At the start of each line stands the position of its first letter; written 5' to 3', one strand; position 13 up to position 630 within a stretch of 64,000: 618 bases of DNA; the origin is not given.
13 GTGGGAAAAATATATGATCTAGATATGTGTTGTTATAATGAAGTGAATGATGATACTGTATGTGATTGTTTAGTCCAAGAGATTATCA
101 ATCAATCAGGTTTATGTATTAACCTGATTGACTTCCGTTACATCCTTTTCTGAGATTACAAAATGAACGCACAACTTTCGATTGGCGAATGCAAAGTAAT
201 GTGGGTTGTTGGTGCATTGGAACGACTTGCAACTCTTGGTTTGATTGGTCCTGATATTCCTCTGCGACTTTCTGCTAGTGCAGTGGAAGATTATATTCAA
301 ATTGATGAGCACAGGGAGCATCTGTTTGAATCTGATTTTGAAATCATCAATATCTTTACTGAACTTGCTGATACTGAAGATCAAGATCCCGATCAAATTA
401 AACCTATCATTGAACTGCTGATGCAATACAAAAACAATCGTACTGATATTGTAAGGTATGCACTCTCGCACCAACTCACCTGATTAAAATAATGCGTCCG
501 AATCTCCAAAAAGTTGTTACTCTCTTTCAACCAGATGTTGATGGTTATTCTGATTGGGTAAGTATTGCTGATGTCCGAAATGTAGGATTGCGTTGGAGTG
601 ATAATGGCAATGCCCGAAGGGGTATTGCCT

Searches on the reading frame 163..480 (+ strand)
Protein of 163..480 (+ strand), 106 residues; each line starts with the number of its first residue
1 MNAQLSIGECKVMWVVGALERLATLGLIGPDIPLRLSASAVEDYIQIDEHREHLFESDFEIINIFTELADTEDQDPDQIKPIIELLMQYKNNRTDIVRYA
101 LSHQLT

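Call 4: search_protein_families(library=pfam, proteins=[window:163-480:+], max_evalue=0.1)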
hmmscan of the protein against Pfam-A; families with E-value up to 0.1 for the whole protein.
window:163-480:+ (106 aa): 0 families

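Call 5: search_protein_families(library=phrogs, proteins=[window:163-480:+], max_evalue=0.1)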
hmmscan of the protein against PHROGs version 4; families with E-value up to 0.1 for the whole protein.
window:163-480:+ (106 aa): 0 families

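Call 97: find_related_loci(query=window:163-480:+, collection=viral_contigs, flank=4000)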
Query window:163-480:+ (106 aa) in viral_contigs; peptide patterns used: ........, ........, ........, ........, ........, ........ (x = any residue, [..] = any of these).
18 stretches matched a pattern; 6 encode a relative of the query (tblastn E <= 1e-3); 6 distinct loci.
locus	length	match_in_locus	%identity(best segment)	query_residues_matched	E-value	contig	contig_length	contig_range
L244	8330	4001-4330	75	1-106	5e-54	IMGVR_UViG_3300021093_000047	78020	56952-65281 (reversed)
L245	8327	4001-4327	72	1-105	7e-50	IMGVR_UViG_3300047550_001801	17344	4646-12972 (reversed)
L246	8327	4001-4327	72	1-105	7e-50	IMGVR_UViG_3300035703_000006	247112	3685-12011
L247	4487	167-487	66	1-104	4e-46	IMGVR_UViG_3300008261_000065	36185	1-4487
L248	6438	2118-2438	65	1-104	2e-45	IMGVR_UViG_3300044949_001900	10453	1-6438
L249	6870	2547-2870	64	1-105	2e-42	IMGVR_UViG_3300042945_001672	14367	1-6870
